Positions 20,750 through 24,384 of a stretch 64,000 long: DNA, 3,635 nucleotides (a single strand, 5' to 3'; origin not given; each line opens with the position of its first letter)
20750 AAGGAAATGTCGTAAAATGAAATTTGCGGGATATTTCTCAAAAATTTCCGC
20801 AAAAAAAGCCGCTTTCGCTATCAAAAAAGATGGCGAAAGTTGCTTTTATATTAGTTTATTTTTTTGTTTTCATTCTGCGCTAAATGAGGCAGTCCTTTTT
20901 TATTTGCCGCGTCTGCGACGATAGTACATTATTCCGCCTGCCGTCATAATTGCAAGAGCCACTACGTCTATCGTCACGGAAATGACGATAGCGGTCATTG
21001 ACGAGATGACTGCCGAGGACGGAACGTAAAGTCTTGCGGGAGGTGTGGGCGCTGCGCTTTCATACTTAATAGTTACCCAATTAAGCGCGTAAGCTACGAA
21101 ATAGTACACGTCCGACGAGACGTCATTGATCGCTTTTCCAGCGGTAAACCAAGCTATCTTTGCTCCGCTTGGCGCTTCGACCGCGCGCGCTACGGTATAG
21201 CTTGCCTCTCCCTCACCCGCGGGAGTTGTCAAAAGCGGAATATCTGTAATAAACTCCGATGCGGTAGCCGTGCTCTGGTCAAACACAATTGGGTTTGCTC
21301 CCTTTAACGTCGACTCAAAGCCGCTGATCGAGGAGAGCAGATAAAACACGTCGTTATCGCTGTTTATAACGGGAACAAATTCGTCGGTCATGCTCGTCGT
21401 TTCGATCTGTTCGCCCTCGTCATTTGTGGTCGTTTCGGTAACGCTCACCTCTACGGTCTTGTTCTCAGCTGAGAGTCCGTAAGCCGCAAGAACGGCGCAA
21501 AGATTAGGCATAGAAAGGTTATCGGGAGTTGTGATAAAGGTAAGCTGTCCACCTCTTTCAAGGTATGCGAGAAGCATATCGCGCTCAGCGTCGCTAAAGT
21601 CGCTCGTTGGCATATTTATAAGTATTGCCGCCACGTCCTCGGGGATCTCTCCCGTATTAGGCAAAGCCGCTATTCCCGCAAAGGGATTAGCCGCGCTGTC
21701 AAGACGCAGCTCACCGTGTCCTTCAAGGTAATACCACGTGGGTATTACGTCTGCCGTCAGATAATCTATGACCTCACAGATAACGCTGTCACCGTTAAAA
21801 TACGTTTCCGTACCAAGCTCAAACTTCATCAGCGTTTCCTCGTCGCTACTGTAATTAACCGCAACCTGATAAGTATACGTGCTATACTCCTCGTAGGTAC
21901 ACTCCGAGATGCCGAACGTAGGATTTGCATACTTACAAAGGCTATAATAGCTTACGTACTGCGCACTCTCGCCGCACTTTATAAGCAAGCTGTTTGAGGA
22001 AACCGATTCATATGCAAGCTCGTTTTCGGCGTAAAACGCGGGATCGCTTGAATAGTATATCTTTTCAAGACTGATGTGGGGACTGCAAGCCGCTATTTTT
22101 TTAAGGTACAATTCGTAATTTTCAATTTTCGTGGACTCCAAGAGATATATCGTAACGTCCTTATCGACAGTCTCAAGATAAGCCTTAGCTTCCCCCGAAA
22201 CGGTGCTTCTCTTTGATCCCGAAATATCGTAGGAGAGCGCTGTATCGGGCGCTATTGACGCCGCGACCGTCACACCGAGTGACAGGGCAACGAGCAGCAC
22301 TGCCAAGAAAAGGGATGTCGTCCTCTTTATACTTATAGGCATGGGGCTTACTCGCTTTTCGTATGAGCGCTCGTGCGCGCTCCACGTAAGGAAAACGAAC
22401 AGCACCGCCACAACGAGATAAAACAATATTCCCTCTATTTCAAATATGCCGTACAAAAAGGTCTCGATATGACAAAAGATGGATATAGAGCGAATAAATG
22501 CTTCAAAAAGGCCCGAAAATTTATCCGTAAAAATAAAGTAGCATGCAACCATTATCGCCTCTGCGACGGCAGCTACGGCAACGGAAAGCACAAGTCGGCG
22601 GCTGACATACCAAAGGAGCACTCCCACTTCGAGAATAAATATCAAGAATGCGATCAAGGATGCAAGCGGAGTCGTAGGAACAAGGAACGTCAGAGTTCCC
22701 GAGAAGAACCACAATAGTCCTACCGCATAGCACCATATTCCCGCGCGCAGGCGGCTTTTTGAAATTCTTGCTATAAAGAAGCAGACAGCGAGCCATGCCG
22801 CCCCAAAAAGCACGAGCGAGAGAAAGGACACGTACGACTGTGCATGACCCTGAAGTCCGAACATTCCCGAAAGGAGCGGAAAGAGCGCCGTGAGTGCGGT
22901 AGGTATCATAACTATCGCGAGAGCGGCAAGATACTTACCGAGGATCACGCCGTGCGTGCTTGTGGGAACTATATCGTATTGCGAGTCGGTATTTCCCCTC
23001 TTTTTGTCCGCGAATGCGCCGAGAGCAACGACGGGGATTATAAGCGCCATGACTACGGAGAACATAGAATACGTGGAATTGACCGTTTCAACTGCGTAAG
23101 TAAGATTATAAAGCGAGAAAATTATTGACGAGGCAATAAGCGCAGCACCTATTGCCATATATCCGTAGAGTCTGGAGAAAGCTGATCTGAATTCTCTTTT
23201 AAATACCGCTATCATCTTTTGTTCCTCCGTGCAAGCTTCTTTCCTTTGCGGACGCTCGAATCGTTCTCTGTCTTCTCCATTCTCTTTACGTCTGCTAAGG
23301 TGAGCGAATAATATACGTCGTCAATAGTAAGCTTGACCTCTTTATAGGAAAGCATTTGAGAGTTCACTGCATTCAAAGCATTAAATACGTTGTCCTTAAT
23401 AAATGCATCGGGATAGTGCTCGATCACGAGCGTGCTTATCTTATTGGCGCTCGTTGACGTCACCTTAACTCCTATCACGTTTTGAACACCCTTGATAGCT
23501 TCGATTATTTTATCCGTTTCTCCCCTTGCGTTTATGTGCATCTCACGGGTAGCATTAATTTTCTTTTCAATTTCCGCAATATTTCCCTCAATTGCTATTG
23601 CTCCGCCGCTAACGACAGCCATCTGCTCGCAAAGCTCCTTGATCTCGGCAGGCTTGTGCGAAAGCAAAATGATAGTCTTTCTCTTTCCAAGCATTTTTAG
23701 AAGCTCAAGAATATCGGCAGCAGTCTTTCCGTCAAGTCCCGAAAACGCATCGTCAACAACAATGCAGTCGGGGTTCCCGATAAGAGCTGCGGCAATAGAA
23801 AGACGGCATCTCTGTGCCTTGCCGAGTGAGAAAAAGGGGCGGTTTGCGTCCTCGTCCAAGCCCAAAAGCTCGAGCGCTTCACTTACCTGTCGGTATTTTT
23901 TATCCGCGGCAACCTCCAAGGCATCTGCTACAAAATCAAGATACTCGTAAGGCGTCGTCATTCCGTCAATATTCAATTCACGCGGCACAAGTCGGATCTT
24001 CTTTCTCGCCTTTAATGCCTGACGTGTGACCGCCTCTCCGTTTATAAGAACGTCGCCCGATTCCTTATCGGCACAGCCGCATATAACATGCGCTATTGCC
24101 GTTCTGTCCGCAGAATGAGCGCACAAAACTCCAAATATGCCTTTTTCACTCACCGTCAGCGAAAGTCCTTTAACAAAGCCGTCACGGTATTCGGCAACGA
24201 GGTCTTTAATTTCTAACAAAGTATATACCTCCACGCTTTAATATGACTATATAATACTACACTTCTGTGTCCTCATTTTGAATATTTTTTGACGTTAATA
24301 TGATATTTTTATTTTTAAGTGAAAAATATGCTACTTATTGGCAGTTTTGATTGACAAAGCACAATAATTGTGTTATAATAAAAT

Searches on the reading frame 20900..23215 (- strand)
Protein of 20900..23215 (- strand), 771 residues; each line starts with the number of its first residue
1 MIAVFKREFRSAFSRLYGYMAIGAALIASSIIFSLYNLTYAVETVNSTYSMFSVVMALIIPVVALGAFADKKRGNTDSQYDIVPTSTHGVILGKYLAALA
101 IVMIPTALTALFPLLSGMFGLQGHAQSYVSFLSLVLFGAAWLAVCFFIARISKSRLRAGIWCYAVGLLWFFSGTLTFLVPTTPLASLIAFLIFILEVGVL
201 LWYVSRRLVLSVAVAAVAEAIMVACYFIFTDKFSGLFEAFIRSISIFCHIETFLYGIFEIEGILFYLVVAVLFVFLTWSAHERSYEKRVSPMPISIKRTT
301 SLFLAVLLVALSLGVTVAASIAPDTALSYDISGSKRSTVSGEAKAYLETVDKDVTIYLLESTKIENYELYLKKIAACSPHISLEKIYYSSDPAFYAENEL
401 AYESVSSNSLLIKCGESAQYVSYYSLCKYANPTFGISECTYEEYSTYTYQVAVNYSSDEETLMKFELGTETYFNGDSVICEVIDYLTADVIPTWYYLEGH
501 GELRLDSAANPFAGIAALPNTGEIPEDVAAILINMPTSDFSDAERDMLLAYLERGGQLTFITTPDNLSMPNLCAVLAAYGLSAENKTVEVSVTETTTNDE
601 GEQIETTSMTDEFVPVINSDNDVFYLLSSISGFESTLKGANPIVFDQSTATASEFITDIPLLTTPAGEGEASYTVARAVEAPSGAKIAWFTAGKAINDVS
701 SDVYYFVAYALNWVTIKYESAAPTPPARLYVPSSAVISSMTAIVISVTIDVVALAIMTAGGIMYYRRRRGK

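Call 53: search_protein_families(library=ncbifam, proteins=[window:20900-23215:-], max_evalue=0.00001)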
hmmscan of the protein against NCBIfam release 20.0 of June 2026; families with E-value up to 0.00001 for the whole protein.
window:20900-23215:- (771 aa): 1 family
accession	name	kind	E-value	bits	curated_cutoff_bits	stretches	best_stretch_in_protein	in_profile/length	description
TIGR03518.1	ABC_perm_GldF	equivalog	3e-12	47.1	288.5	1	1-171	1-180/240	gliding motility-associated ABC transporter permease subunit GldF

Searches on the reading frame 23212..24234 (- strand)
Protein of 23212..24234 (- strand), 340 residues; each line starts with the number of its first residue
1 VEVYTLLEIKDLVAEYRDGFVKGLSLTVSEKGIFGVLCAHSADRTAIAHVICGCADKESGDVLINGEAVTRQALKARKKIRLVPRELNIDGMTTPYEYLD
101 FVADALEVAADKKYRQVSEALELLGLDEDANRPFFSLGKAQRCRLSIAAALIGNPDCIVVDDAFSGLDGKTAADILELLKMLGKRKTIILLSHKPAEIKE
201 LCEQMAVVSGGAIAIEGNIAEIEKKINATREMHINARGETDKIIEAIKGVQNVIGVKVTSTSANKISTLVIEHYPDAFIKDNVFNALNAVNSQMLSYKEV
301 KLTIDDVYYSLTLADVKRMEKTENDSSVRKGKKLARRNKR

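Call 53: search_protein_families(library=ncbifam, proteins=[window:23212-24234:-], max_evalue=0.00001)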
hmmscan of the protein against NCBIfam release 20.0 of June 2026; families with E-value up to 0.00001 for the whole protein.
window:23212-24234:- (340 aa): 139 families (the best 25 are shown)
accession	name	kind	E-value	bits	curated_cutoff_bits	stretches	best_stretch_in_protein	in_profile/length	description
TIGR01188.1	drrA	subfamily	9.8e-37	126.9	312.45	1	21-312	9-301/302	daunorubicin resistance ABC transporter, ATP-binding protein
TIGR03522.1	GldA_ABC_ATP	equivalog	1.6e-33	116.4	402.6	1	8-312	4-301/301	gliding motility-associated ABC transporter ATP-binding subunit GldA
NF010060.0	PRK13537.1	equivalog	1.1e-27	96.7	521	1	6-223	15-235/314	nodulation factor ABC transporter ATP-binding protein NodI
NF010059.0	PRK13536.1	equivalog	4.1e-25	88.2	549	1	8-227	45-267/342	nodulation factor ABC transporter ATP-binding protein NodI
NF040840.2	tungstate_WtpC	equivalog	6.3e-24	84.9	440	1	7-227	2-223/347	tungstate ABC transporter ATP-binding protein WtpC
TIGR03740.1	galliderm_ABC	subfamily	1.3e-23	83.9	309.75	1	7-221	1-210/223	lantibiotic protection ABC transporter ATP-binding subunit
TIGR01288.1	nodI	equivalog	3.6e-23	82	424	1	20-228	19-229/303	nodulation factor ABC transporter ATP-binding protein NodI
TIGR04406.1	LPS_export_lptB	equivalog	4.6e-23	81.7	240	1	7-225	2-225/239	LPS export ABC transporter ATP-binding protein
TIGR02314.1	ABC_MetN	equivalog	5.2e-23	81.6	499.7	1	22-223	22-229/343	methionine ABC transporter ATP-binding protein MetN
TIGR04521.1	ECF_ATPase_2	equivalog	5.9e-23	81.3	330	1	21-237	21-247/279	energy-coupling factor transporter ATPase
NF010158.0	PRK13637.1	equivalog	1.2e-20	73.8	390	1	22-236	24-246/287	energy-coupling factor transporter ATPase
TIGR04520.1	ECF_ATPase_1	equivalog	3.8e-20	72.4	315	1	8-237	2-238/269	energy-coupling factor transporter ATPase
NF010171.0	PRK13652.1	equivalog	4.5e-20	71.9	476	1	6-249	3-251/277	cobalt transporter ATP-binding subunit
NF010157.0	PRK13636.1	equivalog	4.6e-19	68.7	463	1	5-234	4-241/285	cobalt transporter ATP-binding subunit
TIGR03411.1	urea_trans_UrtD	equivalog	1.1e-18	67.8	304.1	1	6-225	2-232/242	urea ABC transporter ATP-binding protein UrtD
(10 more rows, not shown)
